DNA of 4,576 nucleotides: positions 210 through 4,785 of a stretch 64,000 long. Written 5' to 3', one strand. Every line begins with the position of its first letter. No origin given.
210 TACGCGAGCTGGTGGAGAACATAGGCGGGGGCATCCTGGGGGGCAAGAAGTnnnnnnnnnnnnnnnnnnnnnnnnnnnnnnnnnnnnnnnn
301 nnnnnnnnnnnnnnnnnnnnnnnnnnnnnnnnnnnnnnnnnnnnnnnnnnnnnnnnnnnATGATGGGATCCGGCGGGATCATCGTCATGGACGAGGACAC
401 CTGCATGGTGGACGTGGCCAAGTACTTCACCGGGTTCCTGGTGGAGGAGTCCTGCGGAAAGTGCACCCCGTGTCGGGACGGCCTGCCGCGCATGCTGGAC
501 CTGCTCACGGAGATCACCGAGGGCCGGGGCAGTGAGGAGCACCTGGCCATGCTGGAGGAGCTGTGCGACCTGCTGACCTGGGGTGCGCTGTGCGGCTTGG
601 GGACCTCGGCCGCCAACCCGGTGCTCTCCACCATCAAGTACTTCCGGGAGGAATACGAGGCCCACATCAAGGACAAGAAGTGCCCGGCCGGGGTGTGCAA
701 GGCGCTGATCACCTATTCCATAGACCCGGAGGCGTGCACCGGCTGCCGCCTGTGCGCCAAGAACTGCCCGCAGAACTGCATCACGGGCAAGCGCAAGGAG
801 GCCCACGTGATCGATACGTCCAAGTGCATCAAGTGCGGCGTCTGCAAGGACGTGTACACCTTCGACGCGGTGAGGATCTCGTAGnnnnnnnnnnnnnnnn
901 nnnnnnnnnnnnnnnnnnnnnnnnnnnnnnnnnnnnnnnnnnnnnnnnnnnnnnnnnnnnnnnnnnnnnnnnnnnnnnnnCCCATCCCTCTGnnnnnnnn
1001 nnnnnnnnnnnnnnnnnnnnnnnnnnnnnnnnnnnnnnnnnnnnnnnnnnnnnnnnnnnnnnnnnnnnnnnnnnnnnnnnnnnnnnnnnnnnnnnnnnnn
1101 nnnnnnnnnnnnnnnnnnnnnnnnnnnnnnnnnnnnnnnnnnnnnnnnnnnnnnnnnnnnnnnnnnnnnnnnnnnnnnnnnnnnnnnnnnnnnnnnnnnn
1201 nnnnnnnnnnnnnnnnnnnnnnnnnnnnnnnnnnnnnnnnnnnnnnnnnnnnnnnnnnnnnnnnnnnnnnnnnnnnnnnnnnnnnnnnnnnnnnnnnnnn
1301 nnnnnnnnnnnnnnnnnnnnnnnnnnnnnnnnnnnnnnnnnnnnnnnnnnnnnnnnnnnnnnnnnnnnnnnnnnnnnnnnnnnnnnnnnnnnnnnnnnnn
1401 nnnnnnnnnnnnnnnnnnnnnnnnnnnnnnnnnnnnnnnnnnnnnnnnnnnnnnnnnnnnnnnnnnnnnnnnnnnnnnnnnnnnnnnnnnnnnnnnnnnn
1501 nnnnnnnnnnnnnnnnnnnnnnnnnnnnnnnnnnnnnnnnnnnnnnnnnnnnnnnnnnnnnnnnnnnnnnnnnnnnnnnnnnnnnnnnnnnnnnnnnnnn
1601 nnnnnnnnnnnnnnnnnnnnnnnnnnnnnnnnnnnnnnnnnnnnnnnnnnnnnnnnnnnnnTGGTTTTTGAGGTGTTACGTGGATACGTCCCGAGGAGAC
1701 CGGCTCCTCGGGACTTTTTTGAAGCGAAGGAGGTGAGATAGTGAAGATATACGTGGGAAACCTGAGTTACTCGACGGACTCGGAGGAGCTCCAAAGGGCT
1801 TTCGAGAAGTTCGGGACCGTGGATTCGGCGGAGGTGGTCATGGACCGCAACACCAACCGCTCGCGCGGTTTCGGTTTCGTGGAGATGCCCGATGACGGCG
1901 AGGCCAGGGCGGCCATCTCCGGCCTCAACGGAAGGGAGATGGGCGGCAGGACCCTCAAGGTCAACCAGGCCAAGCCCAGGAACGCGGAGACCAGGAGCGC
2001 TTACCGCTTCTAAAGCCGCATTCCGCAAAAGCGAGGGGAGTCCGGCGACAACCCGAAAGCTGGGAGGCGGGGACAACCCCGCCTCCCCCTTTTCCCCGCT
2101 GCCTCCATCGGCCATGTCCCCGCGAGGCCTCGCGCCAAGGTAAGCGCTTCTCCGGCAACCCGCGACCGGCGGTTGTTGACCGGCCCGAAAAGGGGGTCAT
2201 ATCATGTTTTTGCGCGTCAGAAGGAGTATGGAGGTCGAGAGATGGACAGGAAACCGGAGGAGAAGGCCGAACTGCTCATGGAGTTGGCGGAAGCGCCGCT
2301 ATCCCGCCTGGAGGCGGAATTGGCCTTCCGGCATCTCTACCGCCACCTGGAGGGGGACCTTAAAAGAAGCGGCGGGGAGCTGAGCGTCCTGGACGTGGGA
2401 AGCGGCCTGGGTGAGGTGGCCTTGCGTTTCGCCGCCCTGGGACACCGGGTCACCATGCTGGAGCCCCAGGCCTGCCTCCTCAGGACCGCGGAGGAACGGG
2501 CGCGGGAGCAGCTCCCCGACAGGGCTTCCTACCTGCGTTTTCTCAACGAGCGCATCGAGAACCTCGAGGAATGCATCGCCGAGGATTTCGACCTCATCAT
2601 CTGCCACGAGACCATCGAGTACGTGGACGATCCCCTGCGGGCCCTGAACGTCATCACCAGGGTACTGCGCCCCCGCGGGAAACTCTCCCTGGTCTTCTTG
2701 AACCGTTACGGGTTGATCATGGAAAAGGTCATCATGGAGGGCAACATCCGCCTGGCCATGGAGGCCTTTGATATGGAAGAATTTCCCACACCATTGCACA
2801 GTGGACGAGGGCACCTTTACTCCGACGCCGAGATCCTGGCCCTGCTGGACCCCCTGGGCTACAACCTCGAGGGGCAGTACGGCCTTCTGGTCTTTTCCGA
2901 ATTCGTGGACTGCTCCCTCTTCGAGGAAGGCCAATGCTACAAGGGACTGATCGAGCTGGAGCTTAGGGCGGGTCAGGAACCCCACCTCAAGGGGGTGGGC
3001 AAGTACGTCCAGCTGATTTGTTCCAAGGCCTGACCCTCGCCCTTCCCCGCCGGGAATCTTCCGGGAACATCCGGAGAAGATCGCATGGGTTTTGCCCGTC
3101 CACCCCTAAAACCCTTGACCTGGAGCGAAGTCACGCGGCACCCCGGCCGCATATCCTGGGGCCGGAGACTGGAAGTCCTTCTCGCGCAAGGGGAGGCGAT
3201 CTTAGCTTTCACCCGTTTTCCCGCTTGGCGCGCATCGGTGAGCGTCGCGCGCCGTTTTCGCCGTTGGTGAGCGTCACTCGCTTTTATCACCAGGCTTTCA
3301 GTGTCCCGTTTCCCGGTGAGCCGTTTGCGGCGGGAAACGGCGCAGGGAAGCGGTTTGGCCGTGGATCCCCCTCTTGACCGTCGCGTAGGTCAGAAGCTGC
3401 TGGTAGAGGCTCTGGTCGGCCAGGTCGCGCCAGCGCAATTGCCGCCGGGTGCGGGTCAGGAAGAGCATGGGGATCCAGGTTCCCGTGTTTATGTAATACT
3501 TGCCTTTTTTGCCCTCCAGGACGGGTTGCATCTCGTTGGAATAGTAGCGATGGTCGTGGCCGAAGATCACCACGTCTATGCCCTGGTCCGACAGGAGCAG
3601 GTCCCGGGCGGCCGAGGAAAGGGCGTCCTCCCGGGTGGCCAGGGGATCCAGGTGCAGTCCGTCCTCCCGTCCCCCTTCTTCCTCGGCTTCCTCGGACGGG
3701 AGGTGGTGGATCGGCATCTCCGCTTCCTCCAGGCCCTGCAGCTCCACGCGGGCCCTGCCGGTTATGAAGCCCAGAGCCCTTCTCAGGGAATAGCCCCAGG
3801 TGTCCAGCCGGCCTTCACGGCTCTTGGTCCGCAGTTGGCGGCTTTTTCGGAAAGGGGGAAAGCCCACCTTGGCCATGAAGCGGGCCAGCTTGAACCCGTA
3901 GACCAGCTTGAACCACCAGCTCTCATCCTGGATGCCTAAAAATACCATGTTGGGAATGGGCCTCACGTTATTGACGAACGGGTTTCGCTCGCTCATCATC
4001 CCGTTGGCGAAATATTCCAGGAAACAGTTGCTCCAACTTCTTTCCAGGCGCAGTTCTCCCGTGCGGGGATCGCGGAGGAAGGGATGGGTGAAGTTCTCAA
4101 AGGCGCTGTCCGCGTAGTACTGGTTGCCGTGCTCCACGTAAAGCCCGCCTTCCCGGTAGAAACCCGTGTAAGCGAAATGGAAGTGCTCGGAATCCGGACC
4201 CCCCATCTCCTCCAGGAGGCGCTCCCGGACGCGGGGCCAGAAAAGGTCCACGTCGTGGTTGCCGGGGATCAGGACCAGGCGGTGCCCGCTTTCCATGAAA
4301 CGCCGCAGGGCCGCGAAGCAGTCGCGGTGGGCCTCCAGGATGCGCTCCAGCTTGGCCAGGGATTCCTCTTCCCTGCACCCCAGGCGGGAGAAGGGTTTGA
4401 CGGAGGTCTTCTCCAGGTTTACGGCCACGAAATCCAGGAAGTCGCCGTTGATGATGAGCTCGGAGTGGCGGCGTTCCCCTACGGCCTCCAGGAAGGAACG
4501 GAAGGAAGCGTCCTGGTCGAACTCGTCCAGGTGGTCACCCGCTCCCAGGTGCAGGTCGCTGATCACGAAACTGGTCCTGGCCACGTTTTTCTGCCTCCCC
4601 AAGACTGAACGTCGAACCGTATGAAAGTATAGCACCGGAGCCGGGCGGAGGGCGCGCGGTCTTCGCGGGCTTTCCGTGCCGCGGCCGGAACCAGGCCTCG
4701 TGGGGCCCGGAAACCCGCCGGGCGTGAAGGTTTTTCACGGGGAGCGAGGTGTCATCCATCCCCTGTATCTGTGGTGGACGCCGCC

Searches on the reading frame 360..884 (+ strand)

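Call 58: search_protein_families(library=pfam, proteins=[window:360-884:+], max_evalue=0.0001)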
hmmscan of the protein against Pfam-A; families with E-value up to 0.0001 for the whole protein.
window:360-884:+ (174 aa): 6 families
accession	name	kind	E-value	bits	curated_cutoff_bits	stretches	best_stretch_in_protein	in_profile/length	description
PF10589.14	NADH_4Fe-4S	-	2e-32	111.3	23.5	1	18-102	1-85/85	NADH-ubiquinone oxidoreductase-F iron-sulfur binding region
PF00037.32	Fer4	-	5.3e-09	36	21.1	1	120-142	2-24/24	4Fe-4S binding domain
PF12797.12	Fer4_2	-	2.2e-07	30.8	24.5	1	121-137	5-21/22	4Fe-4S binding domain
PF14697.11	Fer4_21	-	1.7e-06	28.5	35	1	121-166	3-51/59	4Fe-4S dicluster domain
PF13237.11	Fer4_10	-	1.9e-06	28.1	25.5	1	120-164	3-50/53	4Fe-4S dicluster domain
PF12838.12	Fer4_7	-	8.4e-06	26.6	27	1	126-164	2-46/52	4Fe-4S dicluster domain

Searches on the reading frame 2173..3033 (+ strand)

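Call 31: search_protein_families(library=pfam, proteins=[window:2173-3033:+], max_evalue=0.0001)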
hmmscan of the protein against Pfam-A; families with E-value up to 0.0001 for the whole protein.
window:2173-3033:+ (286 aa): 6 families
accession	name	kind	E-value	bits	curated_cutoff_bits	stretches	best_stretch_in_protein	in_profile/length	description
PF08241.18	Methyltransf_11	-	2.6e-16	60.5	21.2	1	73-172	1-94/95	Methyltransferase domain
PF08242.18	Methyltransf_12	-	3.5e-14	53.7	30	1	73-171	1-98/98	Methyltransferase domain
PF13649.12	Methyltransf_25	-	7.3e-14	52.7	27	1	72-169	1-97/97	Methyltransferase domain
PF13847.12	Methyltransf_31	-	9.1e-13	48.6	27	1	69-173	4-109/145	Methyltransferase domain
PF13489.12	Methyltransf_23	-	5.5e-11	42.9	27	1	67-232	24-161/164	Methyltransferase domain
PF01209.24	Ubie_methyltran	-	9.5e-06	25.6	20.1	1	68-174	47-152/233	ubiE/COQ5 methyltransferase family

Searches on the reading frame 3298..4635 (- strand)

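Call 31: search_protein_families(library=pfam, proteins=[window:3298-4635:-], max_evalue=0.0001)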
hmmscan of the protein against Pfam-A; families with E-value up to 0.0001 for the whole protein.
window:3298-4635:- (445 aa): 1 family
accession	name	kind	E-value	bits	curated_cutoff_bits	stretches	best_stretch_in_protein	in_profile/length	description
PF00149.33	Metallophos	-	8.9e-12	46.3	21.5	1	24-176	5-122/191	Calcineurin-like phosphoesterase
